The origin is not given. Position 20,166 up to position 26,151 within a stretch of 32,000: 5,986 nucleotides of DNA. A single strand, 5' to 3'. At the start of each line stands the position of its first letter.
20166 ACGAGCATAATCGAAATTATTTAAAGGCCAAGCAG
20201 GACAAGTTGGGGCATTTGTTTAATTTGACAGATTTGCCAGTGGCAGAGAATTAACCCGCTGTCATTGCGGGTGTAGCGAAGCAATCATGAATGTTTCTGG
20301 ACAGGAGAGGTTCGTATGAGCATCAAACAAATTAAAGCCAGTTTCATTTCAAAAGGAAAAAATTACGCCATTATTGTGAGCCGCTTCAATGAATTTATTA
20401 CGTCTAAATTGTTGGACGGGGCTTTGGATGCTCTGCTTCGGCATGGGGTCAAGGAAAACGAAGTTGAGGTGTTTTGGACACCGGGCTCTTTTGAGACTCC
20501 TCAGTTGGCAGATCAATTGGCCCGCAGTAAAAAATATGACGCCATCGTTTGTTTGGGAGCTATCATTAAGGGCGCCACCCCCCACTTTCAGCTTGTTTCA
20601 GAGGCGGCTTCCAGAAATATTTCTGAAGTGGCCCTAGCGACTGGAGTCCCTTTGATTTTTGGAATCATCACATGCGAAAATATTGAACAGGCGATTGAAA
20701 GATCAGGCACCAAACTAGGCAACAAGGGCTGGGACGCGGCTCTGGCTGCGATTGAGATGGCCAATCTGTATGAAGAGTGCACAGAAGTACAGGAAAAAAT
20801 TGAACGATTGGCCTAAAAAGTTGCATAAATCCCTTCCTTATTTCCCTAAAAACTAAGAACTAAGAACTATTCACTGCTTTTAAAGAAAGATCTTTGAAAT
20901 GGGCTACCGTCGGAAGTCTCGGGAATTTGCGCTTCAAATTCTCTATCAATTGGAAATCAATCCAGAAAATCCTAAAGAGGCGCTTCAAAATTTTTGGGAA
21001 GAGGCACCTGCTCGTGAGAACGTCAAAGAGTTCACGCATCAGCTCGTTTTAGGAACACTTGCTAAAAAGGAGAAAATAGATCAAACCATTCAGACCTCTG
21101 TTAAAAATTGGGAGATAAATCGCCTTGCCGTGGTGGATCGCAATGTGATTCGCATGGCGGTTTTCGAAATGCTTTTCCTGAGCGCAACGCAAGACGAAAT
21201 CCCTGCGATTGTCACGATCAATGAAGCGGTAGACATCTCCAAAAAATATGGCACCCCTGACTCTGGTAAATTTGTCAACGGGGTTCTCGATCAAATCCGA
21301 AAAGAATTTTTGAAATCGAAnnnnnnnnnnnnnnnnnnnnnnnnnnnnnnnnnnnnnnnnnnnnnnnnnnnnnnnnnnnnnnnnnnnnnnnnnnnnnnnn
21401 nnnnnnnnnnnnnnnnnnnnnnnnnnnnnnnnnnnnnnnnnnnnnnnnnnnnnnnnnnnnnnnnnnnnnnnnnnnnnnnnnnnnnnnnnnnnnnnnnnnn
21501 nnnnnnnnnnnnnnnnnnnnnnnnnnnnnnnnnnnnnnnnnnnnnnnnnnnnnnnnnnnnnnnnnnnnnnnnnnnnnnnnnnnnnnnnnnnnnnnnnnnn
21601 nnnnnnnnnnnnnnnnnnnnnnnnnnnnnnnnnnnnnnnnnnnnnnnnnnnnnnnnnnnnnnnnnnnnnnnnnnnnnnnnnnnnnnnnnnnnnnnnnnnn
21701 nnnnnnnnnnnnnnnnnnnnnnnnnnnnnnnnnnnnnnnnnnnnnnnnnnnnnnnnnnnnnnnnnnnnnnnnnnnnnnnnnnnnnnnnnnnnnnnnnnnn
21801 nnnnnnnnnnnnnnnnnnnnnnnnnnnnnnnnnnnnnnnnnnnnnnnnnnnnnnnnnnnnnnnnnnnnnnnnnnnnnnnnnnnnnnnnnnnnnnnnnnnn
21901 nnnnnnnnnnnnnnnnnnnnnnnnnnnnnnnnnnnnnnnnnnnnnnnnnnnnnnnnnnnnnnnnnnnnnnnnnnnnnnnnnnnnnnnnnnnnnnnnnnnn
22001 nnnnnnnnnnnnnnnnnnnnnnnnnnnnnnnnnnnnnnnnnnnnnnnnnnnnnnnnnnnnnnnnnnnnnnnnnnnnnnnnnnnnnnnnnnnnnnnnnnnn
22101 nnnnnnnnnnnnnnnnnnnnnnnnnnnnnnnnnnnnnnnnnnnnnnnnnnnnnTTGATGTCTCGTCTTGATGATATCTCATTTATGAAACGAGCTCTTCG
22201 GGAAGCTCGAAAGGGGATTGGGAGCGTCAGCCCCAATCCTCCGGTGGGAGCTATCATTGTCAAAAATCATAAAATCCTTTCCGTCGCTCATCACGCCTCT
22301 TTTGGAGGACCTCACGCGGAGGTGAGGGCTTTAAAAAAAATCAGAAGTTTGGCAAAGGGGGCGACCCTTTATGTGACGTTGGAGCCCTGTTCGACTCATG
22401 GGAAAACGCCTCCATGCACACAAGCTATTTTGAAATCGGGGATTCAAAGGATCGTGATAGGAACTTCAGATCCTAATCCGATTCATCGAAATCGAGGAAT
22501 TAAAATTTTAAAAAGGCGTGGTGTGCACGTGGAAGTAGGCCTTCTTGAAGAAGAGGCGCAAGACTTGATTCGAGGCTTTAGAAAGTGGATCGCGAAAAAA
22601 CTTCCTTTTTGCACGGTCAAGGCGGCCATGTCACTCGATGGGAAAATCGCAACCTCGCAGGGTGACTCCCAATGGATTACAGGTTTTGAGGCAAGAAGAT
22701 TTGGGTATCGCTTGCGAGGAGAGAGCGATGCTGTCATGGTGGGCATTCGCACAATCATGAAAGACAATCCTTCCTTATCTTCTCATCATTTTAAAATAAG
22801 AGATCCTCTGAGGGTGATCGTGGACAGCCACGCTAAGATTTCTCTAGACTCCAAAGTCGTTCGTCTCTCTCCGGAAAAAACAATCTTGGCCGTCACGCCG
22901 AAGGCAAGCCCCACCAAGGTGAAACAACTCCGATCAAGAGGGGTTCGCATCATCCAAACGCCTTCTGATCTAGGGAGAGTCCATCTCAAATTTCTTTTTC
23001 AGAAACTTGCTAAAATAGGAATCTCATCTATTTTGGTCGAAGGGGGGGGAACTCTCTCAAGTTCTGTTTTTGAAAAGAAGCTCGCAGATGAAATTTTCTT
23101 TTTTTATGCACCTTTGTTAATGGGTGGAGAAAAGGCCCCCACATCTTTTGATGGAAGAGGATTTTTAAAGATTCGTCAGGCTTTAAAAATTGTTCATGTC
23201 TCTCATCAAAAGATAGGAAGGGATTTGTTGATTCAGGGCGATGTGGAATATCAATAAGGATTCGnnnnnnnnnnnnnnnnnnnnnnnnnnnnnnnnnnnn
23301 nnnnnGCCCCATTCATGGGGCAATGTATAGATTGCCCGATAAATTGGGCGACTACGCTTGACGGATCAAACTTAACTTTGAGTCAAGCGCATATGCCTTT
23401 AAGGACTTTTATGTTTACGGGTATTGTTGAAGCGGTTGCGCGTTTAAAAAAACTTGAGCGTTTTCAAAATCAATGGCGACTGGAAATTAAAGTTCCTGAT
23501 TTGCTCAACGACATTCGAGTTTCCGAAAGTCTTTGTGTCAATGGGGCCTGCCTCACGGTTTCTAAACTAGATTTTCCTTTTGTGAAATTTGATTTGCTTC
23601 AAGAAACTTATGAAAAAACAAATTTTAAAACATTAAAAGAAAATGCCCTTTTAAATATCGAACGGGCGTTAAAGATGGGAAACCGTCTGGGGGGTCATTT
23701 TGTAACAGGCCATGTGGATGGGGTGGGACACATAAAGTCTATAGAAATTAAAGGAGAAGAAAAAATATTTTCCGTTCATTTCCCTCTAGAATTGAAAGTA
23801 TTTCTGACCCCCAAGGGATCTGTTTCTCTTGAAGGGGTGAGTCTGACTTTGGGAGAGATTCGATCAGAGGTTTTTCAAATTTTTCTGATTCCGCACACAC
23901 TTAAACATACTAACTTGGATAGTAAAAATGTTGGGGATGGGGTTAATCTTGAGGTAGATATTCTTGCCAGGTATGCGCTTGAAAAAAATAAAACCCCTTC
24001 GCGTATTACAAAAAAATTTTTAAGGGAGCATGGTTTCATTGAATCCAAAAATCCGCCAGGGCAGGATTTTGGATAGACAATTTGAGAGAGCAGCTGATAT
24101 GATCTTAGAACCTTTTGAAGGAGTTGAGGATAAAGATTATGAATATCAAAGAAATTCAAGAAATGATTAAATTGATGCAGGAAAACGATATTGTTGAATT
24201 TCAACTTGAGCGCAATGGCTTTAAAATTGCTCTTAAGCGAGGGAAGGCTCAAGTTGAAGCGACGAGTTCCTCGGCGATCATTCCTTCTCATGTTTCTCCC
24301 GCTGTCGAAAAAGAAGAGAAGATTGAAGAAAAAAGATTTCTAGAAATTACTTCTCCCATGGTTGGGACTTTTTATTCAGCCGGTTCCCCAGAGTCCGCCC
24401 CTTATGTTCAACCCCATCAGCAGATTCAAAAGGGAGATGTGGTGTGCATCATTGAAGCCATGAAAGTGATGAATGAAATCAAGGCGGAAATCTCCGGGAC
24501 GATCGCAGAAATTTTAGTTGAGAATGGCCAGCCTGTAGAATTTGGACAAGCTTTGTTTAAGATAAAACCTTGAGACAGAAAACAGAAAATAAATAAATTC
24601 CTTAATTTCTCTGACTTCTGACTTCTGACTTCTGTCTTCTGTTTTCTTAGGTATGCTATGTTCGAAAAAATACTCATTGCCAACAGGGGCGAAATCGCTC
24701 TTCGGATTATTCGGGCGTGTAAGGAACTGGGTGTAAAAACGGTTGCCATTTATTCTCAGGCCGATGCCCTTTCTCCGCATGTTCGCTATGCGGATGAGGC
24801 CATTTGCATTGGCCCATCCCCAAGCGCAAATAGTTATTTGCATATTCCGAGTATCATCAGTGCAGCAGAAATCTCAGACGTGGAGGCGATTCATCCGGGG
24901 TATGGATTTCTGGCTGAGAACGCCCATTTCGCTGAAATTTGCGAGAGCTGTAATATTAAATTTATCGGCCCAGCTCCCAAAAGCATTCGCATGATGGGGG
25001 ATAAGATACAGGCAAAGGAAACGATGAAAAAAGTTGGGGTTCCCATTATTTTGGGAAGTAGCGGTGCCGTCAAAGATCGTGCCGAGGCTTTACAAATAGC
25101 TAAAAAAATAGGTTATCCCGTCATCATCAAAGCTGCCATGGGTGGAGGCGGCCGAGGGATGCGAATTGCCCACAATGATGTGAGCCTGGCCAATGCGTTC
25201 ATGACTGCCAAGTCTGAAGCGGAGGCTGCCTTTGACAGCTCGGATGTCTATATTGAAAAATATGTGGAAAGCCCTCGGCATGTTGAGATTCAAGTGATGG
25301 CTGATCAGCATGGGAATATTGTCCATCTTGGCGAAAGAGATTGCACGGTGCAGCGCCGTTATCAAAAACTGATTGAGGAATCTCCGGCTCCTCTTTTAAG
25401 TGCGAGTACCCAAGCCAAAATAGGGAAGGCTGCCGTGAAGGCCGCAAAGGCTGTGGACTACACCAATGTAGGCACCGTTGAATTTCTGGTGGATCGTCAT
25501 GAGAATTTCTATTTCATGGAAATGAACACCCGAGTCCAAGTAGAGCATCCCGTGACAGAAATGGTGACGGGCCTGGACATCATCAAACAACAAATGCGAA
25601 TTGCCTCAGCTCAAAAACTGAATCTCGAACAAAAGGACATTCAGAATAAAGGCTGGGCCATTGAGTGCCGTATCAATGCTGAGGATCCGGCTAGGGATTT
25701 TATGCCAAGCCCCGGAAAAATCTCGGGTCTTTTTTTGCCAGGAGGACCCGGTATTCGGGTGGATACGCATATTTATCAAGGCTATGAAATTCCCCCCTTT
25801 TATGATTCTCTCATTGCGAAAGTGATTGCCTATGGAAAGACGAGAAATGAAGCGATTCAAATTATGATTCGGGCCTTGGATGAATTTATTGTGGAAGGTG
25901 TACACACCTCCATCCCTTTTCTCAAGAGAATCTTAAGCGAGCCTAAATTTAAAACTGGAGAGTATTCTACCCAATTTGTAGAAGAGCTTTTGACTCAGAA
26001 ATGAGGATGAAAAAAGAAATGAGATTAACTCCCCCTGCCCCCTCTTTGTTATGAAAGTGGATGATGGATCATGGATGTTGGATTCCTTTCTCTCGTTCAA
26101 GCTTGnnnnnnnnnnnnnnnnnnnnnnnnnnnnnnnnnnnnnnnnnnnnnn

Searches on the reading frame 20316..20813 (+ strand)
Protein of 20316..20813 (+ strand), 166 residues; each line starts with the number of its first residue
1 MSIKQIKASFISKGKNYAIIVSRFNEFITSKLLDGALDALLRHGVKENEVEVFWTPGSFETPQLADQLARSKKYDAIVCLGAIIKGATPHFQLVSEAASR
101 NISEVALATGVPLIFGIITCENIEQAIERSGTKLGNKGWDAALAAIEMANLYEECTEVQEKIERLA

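Call 19: search_protein_families(library=pfam, proteins=[window:20316-20813:+], max_evalue=0.00001)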
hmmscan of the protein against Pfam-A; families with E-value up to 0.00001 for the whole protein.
window:20316-20813:+ (166 aa): 1 family
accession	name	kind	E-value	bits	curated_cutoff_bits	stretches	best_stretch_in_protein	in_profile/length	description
PF00885.24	DMRL_synthase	-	4.2e-55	185.9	26.7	1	16-152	3-138/139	6,7-dimethyl-8-ribityllumazine synthase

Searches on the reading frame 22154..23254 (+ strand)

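Call 19: search_protein_families(library=pfam, proteins=[window:22154-23254:+], max_evalue=0.00001)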
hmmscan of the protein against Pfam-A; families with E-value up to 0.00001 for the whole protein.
window:22154-23254:+ (367 aa): 4 families
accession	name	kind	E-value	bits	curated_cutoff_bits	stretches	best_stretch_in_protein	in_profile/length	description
PF01872.23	RibD_C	-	6e-49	167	24.1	1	151-359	1-196/197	RibD C-terminal domain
PF00383.29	dCMP_cyt_deam_1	-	6e-19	68.3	25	1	7-104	4-102/102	Cytidine and deoxycytidylate deaminase zinc-binding region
PF14437.12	MafB19-deam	-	9.7e-13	48.7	27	1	7-109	3-106/142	MafB19-like deaminase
PF18785.7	Inv-AAD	-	1.4e-06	28.7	26.5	1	66-128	50-117/129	Invertebrate-AID/APOBEC-deaminase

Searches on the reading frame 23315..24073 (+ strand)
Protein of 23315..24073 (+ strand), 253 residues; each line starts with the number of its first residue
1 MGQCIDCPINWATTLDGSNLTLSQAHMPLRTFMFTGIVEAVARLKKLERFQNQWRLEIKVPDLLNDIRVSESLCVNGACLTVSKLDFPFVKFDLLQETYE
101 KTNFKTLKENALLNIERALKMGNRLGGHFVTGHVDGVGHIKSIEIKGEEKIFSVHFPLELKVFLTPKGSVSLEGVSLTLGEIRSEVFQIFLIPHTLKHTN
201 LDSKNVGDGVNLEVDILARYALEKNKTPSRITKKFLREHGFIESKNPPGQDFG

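Call 19: search_protein_families(library=pfam, proteins=[window:23315-24073:+], max_evalue=0.00001)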
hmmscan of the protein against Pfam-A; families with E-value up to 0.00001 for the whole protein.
window:23315-24073:+ (253 aa): 1 family
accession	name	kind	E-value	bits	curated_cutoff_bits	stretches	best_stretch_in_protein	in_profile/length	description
PF00677.23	Lum_binding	-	9e-41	138.2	27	2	131-215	1-86/86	Lumazine binding domain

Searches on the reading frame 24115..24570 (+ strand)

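Call 19: search_protein_families(library=pfam, proteins=[window:24115-24570:+], max_evalue=0.00001)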
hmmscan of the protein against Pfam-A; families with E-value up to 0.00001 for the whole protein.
window:24115-24570:+ (152 aa): 3 families
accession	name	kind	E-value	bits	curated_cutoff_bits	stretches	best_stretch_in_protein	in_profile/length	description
PF00364.28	Biotin_lipoyl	-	2.2e-22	79.1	22.1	1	77-150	2-73/73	Biotin-requiring enzyme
PF13533.13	Biotin_lipoyl_2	-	7.2e-07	29.3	29.8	0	122-150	3-31/32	Biotin-lipoyl like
PF01597.25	GCV_H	-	4.4e-06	27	22.2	0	102-133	43-74/122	Glycine cleavage H-protein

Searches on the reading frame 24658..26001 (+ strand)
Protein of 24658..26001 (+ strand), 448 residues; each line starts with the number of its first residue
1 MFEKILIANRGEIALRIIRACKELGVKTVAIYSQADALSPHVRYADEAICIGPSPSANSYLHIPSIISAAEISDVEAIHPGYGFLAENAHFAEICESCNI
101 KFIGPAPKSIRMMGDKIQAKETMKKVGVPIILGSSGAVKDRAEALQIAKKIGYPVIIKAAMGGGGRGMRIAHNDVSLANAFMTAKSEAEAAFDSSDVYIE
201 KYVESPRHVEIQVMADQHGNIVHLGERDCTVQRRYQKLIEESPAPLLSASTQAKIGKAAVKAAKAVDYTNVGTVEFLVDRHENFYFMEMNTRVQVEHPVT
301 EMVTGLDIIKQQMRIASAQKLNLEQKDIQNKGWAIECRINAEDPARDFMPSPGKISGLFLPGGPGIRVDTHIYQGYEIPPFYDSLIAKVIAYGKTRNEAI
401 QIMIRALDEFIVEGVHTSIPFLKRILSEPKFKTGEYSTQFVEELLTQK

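Call 19: search_protein_families(library=pfam, proteins=[window:24658-26001:+], max_evalue=0.00001)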
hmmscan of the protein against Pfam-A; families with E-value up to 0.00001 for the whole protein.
window:24658-26001:+ (448 aa): 5 families
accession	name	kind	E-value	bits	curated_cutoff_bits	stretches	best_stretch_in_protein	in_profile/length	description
PF02786.22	CPSase_L_D2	-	6.4e-80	268.1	19.8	1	115-322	1-209/211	Carbamoyl-phosphate synthase L chain, ATP binding domain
PF00289.28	Biotin_carb_N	-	4.2e-46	156.4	25.5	1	1-110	1-110/110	Biotin carboxylase, N-terminal domain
PF02785.25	Biotin_carb_C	-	8.7e-43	145.3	32.4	1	336-443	1-108/108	Biotin carboxylase C-terminal domain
PF07478.18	Dala_Dala_lig_C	-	5.2e-13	49.4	24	1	141-291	24-174/204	D-ala D-ala ligase C-terminus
PF02222.28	ATP-grasp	-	1e-11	45.3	27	1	135-293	13-163/179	ATP-grasp domain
